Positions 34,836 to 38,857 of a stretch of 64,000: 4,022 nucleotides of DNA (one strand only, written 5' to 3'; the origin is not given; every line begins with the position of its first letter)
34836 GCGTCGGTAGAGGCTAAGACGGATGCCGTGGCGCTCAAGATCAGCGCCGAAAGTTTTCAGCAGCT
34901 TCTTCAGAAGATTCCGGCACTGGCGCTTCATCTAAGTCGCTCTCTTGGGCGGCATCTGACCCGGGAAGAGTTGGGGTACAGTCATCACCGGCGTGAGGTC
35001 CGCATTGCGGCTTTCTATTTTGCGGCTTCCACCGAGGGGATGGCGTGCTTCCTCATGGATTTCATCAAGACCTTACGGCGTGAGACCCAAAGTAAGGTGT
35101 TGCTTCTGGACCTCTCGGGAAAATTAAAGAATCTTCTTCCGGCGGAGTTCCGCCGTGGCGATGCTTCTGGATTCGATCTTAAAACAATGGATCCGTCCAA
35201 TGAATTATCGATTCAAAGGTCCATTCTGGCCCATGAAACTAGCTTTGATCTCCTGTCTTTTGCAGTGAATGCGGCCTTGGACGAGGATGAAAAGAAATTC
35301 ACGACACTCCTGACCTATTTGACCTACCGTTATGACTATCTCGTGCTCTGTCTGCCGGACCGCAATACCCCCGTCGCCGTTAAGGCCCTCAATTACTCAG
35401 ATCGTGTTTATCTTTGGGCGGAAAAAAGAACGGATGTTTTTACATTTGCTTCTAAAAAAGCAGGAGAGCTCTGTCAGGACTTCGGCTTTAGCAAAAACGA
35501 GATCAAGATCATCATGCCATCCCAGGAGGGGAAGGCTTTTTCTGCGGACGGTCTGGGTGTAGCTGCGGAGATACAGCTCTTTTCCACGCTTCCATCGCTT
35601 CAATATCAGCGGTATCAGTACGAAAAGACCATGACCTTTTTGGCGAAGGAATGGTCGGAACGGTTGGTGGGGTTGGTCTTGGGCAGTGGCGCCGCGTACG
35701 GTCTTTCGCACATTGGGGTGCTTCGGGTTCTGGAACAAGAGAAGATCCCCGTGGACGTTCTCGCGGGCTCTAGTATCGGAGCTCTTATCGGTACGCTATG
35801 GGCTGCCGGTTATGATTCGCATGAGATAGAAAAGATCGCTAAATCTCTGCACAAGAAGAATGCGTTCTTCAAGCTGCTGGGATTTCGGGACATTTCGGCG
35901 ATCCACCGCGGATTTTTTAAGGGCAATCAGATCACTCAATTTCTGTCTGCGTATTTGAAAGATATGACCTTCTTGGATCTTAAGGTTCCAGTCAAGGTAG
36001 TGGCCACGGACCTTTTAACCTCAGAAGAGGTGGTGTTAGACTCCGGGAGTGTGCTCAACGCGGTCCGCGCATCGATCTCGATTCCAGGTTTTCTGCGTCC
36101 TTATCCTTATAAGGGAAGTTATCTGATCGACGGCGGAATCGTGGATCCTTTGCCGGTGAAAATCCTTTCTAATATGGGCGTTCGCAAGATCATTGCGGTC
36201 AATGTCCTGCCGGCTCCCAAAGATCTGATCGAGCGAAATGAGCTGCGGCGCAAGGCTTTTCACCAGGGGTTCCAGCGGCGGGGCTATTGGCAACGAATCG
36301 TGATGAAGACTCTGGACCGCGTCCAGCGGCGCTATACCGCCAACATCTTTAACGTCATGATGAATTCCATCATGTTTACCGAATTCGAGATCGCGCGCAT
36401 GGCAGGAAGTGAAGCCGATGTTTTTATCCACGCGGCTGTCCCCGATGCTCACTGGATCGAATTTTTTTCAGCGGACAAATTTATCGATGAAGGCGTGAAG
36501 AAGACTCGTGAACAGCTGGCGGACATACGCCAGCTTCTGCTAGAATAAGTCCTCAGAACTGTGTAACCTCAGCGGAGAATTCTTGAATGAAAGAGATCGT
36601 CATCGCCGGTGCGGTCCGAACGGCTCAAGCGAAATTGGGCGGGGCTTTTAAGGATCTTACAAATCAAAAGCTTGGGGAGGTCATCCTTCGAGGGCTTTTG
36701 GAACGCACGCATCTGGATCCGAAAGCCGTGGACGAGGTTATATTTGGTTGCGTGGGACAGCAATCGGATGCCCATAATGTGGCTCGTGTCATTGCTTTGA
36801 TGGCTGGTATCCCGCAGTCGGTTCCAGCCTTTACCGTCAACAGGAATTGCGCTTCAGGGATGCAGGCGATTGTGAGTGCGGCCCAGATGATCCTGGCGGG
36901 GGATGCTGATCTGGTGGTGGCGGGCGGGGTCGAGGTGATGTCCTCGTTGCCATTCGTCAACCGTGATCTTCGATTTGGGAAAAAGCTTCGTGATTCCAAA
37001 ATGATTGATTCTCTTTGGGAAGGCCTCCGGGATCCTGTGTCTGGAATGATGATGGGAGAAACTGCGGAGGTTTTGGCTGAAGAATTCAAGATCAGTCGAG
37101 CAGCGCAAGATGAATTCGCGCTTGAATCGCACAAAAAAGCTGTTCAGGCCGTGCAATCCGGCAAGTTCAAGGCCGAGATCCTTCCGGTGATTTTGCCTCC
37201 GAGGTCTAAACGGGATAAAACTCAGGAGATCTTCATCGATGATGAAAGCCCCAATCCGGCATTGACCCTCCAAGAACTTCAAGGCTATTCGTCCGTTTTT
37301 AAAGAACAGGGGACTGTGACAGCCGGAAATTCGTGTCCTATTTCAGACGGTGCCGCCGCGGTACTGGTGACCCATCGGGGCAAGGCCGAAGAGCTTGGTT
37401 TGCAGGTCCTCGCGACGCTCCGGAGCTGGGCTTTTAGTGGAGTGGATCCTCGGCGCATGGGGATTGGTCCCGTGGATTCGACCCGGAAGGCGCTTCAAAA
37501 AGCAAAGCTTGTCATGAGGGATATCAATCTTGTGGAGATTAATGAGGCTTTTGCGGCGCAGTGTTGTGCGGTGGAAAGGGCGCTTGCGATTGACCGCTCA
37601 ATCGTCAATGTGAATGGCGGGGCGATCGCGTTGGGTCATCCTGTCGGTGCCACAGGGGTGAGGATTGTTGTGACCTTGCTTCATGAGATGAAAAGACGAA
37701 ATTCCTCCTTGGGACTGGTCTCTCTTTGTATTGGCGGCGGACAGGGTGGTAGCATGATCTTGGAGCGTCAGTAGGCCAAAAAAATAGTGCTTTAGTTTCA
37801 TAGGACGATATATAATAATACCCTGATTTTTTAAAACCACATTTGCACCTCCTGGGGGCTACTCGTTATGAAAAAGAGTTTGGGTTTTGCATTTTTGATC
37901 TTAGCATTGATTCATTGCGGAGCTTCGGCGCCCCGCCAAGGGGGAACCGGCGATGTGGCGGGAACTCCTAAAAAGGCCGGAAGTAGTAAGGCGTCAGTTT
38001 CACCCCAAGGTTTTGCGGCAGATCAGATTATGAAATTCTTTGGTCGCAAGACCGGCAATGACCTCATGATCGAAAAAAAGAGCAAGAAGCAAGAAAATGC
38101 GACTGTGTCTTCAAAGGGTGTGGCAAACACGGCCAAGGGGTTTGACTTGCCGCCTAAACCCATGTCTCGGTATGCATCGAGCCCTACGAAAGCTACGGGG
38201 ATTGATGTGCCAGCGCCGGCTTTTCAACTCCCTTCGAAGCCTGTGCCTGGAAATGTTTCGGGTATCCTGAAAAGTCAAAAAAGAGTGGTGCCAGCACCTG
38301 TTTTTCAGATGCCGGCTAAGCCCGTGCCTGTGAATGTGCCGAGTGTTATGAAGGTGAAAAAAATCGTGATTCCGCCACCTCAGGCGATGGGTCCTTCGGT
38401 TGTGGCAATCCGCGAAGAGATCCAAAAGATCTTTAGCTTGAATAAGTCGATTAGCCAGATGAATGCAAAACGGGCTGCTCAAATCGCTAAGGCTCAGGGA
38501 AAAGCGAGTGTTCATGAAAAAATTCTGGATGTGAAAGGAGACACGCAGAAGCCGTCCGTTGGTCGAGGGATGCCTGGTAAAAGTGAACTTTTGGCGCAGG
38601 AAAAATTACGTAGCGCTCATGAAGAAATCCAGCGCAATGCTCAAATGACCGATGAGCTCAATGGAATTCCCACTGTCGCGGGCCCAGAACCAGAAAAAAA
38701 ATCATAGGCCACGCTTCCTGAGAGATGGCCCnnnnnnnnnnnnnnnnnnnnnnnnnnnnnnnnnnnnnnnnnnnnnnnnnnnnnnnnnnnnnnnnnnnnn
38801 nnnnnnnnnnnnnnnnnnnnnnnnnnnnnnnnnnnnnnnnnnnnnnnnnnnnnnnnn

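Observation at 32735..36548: Compact cluster of four second-messenger receptor proteins: PilZ - YajQ - PilZ - cNMP-binding patatin phospholipase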

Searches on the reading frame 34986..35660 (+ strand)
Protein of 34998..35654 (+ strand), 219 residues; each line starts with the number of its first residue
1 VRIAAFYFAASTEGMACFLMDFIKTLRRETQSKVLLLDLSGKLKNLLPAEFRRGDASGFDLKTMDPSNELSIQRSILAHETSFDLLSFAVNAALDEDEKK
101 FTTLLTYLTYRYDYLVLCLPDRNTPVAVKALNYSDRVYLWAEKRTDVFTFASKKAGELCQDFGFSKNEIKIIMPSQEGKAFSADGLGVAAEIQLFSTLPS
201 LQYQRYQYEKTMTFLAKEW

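Call 32: search_protein_families(library=pfam, proteins=[window:34998-35654:+], max_evalue=10)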
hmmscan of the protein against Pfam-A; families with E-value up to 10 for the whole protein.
seq(219 aa): 0 families

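Call 35: search_solved_structures(query=A3, max_evalue=10, show_alignments=2)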
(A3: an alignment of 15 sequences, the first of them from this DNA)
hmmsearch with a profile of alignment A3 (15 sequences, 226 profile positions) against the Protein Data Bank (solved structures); distinct sequences matched with E-value up to 10: 6.
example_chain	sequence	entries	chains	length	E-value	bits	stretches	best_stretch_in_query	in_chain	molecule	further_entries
3ea0_A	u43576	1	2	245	9.5e-06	28.7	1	24-208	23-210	ATPase, ParA family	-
3k9g_A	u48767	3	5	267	0.011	18.7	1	35-149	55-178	PF-32 protein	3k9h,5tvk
8fjf_A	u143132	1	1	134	0.045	16.7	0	148-170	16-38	H10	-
8ray_B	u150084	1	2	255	0.25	14.3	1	98-160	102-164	ParA family protein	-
4rz3_A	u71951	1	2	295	0.29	14.1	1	104-161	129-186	Site-determining protein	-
4rz2_A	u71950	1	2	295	0.3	14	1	104-161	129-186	Site-determining protein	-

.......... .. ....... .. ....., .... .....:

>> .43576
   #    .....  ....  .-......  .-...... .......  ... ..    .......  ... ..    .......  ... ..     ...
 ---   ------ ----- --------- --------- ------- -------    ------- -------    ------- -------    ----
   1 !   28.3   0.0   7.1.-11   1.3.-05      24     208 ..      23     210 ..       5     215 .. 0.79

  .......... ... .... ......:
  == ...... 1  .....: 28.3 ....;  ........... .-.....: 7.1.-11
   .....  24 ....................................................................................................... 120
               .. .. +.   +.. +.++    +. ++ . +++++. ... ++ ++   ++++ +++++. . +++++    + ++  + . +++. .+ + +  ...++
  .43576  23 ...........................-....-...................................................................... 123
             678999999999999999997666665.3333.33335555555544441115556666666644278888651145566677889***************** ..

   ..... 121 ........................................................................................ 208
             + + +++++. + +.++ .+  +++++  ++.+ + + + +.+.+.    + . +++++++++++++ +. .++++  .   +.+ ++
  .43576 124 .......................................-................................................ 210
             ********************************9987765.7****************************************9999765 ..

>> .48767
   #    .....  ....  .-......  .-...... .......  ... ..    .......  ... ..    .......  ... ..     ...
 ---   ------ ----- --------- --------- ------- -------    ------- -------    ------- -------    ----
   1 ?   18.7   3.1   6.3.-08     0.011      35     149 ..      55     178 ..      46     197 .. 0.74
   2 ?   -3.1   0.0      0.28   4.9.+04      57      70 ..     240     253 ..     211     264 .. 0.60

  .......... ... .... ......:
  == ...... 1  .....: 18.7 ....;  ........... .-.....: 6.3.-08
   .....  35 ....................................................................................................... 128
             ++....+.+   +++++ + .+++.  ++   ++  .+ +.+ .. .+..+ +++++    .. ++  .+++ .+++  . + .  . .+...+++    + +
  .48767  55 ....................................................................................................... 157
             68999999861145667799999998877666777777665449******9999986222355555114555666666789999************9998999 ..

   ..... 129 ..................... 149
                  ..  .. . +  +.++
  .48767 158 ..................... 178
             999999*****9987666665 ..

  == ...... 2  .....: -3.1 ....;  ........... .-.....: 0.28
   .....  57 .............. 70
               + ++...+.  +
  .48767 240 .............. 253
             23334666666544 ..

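Call 41: predict_structure(alignment_id=A3)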
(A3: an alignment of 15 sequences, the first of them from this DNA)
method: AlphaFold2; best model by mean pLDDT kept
length: 225 residues; sequences in the alignment: 15
mean_pLDDT: 82.7   pTM: 0.83
mean pLDDT of the five models: 82.7, 82.0, 81.9, 78.0, 77.0
residues with pLDDT >= 90: 88; 70-90: 109; 50-70: 9; < 50: 19
segments of 3 or more residues with pLDDT < 50: 181-197
pLDDT, mean of each block of 10 residues (from residue 1): 80 88 92 93 87 71 86 90 85 81 92 94 89 94 85 86 92 85 39 45 78 88 85
secondary structure, 60 per line:
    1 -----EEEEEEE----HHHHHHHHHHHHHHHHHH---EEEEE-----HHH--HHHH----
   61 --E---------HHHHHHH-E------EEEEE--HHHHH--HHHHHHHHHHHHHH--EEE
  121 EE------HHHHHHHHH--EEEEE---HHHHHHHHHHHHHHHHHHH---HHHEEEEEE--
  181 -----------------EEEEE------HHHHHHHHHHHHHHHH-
elements in order: E6-12 H17-34 E38-42 H53-56 H73-79 E88-92 H95-99 H102-115 E118-122 H129-137 E140-144 H148-166 E173-178 E198-202 H209-224

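Call 43: fold_search(model_id=the predicted structure, library=pdb)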
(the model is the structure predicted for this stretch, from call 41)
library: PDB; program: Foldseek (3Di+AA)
matches with E <= 10: 1261; with E <= 0.001: 237
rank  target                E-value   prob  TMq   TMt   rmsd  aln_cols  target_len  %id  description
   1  3ea0_A                1.5e-08  1.00  0.70  0.66   4.2       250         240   18  Crystal Structure of ParA Family ATPase from Chlorobium tepidum TLS (released 2008-09-23)
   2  3ea0_B                2.5e-08  1.00  0.70  0.65   4.4       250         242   18  Crystal Structure of ParA Family ATPase from Chlorobium tepidum TLS (released 2008-09-23)
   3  3k9g                  1.2e-07  1.00  0.63  0.63   5.1       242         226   17  CRYSTAL STRUCTURE OF A PLASMID PARTITION PROTEIN FROM BORRELIA BURGDORFERI AT 2.25A RESOLUTION, iodide soak (released 2009-11-03)
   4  5tvk_A                2.4e-07  1.00  0.54  0.52   4.9       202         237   22  Crystal Structure of putative plasmid partition protein (BB_S35) from Borrelia burgdorferi B31 bound to AMPPNP (released 2016-11-23)
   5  8jmj_A                5.8e-07  1.00  0.62  0.54   6.9       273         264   14  Structure of Helicobacter pylori Soj-DNA-Spo0J complex (released 2024-05-29)
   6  5ihp_A                6.1e-07  1.00  0.60  0.56   5.7       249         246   14  Crystal Structure of Cobyrinic Acid a,c-diamide synthase from Mycobacterium smegmatis with bound ADP and Magnesium (released 2016-03-30)
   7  8ray_B                6.1e-07  1.00  0.57  0.52   6.3       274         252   14  ParA in complex with ATP (released 2025-03-26)
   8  5ihp_B                7.3e-07  1.00  0.58  0.54   5.9       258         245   14  Crystal Structure of Cobyrinic Acid a,c-diamide synthase from Mycobacterium smegmatis with bound ADP and Magnesium (released 2016-03-30)
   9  3k9h_A                7.3e-07  1.00  0.57  0.56   6.5       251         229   19  Crystal structure of a plasmid partition protein from borrelia burgdorferi at 2.25A resolution (released 2009-11-03)
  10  9a6n_A                7.8e-07  1.00  0.58  0.53   6.6       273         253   14  Integrative model of SOJ-NRDR by crosslinking MS and deep learning (released 2024-09-18)
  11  2oze                  7.8e-07  1.00  0.52  0.44   7.6       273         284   16  The Crystal structure of Delta protein of pSM19035 from Streptoccocus pyogenes (released 2008-03-11)
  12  8jml_B                8.2e-07  1.00  0.59  0.52   7.1       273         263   15  Structure of Helicobacter pylori Soj protein mutant, D41A (released 2024-05-29)
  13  5j1j_B                8.7e-07  1.00  0.57  0.53   7.3       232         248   13  Structure of FleN-AMPPNP complex (released 2017-03-29)
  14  5tvk_B                9.3e-07  1.00  0.54  0.51   7.5       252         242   19  Crystal Structure of putative plasmid partition protein (BB_S35) from Borrelia burgdorferi B31 bound to AMPPNP (released 2016-11-23)
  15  2bek_A                9.9e-07  1.00  0.58  0.55   6.4       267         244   15  Structure of the bacterial chromosome segregation protein Soj (released 2005-01-12)
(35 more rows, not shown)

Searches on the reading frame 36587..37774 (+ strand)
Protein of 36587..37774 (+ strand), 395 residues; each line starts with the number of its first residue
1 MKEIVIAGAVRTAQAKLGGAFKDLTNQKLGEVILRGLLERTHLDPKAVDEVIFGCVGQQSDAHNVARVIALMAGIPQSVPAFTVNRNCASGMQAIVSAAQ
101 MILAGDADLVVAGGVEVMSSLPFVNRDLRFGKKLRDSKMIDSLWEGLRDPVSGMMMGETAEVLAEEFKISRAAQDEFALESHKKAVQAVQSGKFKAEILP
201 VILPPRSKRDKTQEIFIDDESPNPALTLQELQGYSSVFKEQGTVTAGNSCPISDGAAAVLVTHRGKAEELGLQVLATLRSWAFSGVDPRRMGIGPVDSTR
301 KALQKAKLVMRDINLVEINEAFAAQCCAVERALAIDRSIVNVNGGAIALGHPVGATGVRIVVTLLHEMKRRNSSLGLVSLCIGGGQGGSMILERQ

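Call 3: search_protein_families(library=pfam, proteins=[window:36587-37774:+], max_evalue=0.01)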
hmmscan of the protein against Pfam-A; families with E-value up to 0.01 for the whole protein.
window:36587-37774:+ (395 aa): 5 families
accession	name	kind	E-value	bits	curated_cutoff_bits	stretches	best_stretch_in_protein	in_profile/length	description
PF00108.29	Thiolase_N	-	2.7e-84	283.1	26.4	1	4-263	1-258/260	Thiolase, N-terminal domain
PF02803.24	Thiolase_C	-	4.3e-47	159.2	27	1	273-394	2-123/123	Thiolase, C-terminal domain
PF00109.32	ketoacyl-synt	-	5e-07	30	20.8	1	80-120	166-206/252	Beta-ketoacyl synthase, N-terminal domain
PF08545.16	ACP_syn_III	-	0.00024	21.4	24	0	83-120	2-39/80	3-Oxoacyl-[acyl-carrier-protein (ACP)] synthase III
PF22691.2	Thiolase_C_1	-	0.0057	16.8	28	0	297-325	22-50/144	Thiolase C-terminal domain-like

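Call 69: search_protein_families(library=ncbifam, proteins=[window:36587-37774:+], max_evalue=0.001)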
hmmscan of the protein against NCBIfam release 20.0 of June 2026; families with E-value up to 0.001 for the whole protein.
window:36587-37774:+ (395 aa): 55 families (the best 25 are shown)
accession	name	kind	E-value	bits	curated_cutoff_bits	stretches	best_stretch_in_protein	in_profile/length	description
TIGR01930.1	AcCoA-C-Actrans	subfamily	5.3e-140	466.7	240.55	1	6-393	1-385/385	acetyl-CoA C-acyltransferase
NF006552.0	PRK09051.1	subfamily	1.5e-129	432.7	565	1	1-394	3-394/395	beta-ketothiolase BktB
NF004853.0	PRK06205.1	subfamily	2.7e-124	415.2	551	1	1-394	1-402/404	acetyl-CoA C-acetyltransferase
NF042999.1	bketothiol_BktB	equivalog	3.1e-123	411.9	725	1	2-394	3-393/394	beta-ketothiolase BktB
NF004206.0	PRK05656.1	subfamily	1.6e-121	406.1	688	1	1-394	1-392/392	acetyl-CoA C-acetyltransferase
NF005805.0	PRK07661.1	equivalog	9e-107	357.4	633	1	1-393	1-389/391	acetyl-CoA C-acetyltransferase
NF006551.0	PRK09050.1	subfamily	2.3e-106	356.2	605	1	1-394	1-400/401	3-oxoadipyl-CoA thiolase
NF006510.0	PRK08947.1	equivalog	2.7e-104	349.2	519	1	1-394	1-386/387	acetyl-CoA C-acyltransferase FadA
NF006086.0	PRK08235.1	equivalog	5.2e-104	348.5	526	1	1-393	1-391/393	acetyl-CoA C-acetyltransferase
TIGR02430.1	pcaF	equivalog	2.2e-103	346.4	597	1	2-394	1-399/400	3-oxoadipyl-CoA thiolase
NF006553.0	PRK09052.1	equivalog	1.4e-100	337.1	567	1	2-394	6-398/399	acetyl-CoA C-acyltransferase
NF005152.0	PRK06633.1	equivalog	7.6e-98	327.7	675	1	2-393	3-390/392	acetyl-CoA C-acetyltransferase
NF005890.0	PRK07851.1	equivalog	1.5e-96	323.9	580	1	1-394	1-404/406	acetyl-CoA C-acetyltransferase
NF005033.0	PRK06445.1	equivalog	3.5e-94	316.1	511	1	20-394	27-394/395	acetyl-CoA C-acetyltransferase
NF006030.0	PRK08170.1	equivalog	1.2e-93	314.2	593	2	2-334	10-355/434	acetyl-CoA C-acetyltransferase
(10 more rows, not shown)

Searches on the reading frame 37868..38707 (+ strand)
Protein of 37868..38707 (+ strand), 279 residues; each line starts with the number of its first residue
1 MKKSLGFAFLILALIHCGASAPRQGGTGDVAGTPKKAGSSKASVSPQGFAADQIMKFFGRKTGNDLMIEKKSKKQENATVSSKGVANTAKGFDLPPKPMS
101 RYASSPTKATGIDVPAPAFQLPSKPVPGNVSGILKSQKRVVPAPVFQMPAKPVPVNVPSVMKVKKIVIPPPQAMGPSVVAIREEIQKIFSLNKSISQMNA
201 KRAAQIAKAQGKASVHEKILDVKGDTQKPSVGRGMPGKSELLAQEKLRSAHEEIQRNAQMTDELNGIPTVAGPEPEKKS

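Call 3: search_protein_families(library=pfam, proteins=[window:37868-38707:+], max_evalue=0.01)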
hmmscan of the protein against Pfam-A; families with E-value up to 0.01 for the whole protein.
window:37868-38707:+ (279 aa): 0 families

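Call 32: search_protein_families(library=pfam, proteins=[window:37868-38707:+], max_evalue=10)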
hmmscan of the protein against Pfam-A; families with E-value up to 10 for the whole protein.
window:37868-38707:+ (279 aa): 1 family
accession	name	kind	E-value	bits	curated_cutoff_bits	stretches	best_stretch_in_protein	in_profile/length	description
PF11445.13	DUF2894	-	1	10.3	25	1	186-273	79-145/185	Protein of unknown function (DUF2894)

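Call 69: search_protein_families(library=ncbifam, proteins=[window:37868-38707:+], max_evalue=0.001)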
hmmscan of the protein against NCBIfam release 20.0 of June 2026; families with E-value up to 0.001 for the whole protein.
window:37868-38707:+ (279 aa): 0 families

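Call 84: search_protein_families(library=padloc, proteins=[window:37868-38707:+], max_evalue=0.01)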
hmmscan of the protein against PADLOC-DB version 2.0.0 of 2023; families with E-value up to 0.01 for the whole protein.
window:37868-38707:+ (279 aa): 0 families
